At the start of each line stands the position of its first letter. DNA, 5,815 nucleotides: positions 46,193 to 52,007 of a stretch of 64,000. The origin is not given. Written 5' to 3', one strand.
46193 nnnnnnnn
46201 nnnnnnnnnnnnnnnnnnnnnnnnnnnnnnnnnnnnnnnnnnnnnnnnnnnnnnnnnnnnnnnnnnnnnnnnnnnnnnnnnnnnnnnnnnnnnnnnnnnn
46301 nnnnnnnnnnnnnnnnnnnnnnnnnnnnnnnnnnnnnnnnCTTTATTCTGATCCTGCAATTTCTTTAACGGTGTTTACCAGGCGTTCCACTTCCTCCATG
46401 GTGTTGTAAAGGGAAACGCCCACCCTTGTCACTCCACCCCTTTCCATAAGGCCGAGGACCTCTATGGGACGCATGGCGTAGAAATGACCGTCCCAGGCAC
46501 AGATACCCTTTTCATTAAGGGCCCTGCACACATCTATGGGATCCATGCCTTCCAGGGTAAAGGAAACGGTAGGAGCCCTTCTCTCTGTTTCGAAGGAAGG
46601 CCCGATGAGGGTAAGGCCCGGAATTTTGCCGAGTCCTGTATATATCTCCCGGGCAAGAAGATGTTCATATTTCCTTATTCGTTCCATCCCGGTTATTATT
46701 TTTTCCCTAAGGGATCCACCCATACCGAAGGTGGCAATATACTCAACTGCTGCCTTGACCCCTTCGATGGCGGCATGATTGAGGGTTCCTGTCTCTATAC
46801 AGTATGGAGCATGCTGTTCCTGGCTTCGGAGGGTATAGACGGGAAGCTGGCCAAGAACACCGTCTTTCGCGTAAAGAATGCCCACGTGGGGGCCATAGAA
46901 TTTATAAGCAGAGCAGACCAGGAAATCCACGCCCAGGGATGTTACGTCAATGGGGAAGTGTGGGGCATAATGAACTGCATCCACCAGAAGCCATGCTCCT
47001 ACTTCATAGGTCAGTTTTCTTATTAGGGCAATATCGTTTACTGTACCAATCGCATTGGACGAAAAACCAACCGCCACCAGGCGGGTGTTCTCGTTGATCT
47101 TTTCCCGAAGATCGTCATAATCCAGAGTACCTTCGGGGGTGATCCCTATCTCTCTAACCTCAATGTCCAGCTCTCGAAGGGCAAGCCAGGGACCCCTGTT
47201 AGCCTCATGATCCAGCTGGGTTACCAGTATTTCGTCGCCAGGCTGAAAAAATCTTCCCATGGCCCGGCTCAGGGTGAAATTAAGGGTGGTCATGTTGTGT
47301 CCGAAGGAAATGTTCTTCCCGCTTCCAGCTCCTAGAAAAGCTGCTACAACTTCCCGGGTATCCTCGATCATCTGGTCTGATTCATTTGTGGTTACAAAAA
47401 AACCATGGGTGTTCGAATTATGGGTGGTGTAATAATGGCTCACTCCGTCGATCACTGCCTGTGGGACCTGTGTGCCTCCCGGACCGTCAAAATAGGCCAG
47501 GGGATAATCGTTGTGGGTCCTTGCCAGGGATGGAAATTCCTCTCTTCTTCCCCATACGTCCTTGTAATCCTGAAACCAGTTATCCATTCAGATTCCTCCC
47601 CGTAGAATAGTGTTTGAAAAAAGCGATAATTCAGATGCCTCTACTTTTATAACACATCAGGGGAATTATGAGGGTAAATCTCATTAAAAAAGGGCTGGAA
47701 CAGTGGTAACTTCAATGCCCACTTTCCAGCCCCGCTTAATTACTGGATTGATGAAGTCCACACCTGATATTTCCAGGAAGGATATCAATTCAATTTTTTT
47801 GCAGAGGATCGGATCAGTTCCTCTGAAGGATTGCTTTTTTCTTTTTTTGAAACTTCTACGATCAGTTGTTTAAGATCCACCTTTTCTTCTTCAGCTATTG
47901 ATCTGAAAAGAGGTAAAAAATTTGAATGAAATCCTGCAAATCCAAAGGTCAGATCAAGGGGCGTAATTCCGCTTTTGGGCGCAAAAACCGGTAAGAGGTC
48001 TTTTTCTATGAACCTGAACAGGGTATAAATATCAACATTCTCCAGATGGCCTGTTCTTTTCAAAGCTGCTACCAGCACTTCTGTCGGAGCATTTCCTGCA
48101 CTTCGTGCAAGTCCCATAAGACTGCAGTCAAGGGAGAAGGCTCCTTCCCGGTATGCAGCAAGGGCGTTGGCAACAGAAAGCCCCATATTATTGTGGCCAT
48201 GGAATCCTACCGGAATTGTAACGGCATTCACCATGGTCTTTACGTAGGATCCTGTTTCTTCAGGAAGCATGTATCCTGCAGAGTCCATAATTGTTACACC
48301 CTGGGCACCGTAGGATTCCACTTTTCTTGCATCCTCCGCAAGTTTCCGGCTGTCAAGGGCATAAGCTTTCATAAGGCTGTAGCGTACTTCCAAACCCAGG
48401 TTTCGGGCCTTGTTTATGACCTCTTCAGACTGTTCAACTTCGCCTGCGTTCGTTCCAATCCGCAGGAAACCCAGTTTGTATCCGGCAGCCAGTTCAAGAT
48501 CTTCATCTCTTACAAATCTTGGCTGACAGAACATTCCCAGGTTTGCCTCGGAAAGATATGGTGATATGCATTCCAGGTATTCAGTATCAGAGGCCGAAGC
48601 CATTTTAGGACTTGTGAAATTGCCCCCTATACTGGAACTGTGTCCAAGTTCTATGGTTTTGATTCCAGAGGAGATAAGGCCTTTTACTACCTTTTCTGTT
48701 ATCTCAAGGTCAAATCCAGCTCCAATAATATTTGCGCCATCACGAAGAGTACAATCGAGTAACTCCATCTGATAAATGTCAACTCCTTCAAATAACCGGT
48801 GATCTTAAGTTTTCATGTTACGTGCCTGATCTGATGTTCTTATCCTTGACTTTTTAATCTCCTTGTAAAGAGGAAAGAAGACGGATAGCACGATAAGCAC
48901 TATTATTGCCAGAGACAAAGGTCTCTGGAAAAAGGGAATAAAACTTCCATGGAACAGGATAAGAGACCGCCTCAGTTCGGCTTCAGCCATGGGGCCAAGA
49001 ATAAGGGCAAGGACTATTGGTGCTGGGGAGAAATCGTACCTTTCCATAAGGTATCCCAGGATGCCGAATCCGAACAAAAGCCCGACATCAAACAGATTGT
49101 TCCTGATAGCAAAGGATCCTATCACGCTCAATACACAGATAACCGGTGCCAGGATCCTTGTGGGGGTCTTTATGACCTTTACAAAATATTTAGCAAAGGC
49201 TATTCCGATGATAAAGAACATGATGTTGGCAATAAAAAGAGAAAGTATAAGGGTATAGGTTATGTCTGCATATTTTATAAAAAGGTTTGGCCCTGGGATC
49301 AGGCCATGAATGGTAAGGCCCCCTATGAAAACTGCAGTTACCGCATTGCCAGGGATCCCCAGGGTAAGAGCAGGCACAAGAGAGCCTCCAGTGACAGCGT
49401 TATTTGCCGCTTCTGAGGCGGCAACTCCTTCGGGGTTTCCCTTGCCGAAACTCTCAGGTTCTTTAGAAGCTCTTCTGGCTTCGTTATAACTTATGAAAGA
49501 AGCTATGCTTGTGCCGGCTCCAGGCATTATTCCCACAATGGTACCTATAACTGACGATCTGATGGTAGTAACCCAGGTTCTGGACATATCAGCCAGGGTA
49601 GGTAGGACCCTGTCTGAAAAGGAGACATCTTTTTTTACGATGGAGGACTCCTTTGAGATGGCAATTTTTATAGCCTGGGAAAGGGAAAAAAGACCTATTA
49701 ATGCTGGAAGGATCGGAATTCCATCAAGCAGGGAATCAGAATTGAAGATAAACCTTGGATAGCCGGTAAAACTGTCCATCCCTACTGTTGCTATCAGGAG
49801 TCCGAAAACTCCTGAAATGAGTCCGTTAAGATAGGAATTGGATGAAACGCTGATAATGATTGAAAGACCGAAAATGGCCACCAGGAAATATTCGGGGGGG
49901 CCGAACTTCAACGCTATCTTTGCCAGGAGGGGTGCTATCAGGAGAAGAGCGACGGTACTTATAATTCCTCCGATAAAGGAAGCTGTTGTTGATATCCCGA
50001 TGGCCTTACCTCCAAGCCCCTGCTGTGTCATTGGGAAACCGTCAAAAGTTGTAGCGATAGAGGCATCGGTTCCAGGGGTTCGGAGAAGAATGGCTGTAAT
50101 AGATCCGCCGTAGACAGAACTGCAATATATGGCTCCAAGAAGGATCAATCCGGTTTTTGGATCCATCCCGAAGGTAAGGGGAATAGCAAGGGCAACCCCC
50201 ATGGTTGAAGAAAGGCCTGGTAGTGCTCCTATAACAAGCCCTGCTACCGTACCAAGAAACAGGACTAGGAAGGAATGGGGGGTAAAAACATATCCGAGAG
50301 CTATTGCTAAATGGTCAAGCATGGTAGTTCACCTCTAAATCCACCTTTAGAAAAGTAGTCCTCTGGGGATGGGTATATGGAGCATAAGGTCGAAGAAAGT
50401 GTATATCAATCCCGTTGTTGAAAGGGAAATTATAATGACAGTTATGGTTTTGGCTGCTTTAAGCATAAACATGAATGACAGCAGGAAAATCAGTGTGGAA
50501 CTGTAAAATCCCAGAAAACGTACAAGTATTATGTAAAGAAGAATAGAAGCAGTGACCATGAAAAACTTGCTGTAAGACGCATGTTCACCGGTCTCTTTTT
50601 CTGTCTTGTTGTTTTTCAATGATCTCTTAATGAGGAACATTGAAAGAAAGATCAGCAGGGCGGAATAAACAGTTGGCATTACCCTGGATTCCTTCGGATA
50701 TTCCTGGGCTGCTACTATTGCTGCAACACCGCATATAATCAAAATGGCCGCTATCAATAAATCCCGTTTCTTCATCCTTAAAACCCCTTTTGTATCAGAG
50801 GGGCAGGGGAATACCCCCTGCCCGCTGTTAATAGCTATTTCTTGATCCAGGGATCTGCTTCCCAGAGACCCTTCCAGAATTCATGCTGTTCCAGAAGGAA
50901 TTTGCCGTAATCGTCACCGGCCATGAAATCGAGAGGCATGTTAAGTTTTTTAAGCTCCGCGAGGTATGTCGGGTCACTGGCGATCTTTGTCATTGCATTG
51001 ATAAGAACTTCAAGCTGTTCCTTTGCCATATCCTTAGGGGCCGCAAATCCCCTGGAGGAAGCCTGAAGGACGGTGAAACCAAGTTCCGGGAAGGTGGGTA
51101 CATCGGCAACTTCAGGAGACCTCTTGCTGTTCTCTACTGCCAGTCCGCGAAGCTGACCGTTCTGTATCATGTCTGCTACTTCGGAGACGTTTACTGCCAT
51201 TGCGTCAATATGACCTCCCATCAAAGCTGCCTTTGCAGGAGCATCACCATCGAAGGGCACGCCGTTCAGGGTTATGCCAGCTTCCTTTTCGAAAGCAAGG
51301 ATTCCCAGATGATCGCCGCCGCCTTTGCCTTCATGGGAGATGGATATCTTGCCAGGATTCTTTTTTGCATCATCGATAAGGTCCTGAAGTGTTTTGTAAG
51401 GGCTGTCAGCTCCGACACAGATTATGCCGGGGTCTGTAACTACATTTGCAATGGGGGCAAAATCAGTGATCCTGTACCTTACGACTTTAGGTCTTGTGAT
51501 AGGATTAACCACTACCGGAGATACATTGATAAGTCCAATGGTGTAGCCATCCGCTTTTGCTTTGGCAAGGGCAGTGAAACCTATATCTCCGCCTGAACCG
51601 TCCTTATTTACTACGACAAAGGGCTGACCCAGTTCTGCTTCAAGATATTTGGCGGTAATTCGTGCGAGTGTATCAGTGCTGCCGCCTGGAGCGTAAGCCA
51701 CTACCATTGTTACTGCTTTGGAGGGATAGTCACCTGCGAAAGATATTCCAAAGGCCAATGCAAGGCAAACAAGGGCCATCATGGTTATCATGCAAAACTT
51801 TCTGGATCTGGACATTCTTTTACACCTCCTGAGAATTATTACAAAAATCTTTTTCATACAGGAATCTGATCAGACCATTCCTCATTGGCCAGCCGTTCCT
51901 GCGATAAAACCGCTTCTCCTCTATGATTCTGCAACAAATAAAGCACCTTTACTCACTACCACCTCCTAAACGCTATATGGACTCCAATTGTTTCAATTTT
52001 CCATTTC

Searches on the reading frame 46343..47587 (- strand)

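Call 51: search_protein_families(library=pfam, proteins=[window:46343-47587:-], max_evalue=0.00001)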
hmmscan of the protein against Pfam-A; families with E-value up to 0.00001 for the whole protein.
window:46343-47587:- (414 aa): 2 families
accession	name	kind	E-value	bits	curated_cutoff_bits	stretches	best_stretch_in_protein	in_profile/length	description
PF00266.25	Aminotran_5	-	1.3e-76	258.4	21.5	1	32-403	2-371/371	Aminotransferase class-V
PF01053.26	Cys_Met_Meta_PP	-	1.3e-07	30.9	27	1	111-235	85-204/381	Cys/Met metabolism PLP-dependent enzyme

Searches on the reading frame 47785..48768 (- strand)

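Call 51: search_protein_families(library=pfam, proteins=[window:47785-48768:-], max_evalue=0.00001)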
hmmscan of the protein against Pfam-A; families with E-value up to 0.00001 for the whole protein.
window:47785-48768:- (327 aa): 1 family
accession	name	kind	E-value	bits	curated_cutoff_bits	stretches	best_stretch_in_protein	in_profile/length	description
PF00682.25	HMGL-like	-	3.1e-39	135.4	29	1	2-252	3-255/260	HMGL-like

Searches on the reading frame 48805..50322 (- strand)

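Call 51: search_protein_families(library=pfam, proteins=[window:48805-50322:-], max_evalue=0.00001)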
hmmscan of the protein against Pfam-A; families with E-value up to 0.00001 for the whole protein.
window:48805-50322:- (505 aa): 1 family
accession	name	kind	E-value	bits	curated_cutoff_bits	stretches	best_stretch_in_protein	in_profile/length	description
PF01970.21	TctA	-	1.1e-160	535.3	28.9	1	19-438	2-423/423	Tripartite tricarboxylate transporter TctA family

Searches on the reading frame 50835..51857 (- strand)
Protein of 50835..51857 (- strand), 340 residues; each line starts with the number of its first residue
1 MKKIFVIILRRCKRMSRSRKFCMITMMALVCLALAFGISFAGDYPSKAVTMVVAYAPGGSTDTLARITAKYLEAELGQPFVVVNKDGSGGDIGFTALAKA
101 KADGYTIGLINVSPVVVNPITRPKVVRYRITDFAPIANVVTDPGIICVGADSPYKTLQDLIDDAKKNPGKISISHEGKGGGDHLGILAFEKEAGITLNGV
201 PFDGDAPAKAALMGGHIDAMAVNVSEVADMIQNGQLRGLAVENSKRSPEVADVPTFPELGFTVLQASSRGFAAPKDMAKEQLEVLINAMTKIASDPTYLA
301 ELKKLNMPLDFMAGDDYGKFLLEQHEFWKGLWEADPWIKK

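Call 52: search_protein_families(library=pfam, proteins=[window:50835-51857:-], max_evalue=0.00001)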
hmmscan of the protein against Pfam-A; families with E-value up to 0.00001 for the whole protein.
window:50835-51857:- (340 aa): 1 family
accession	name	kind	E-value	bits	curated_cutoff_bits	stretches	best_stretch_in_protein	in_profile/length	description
PF03401.19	TctC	-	8e-53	180.2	27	1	65-331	2-268/274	Tripartite tricarboxylate transporter family receptor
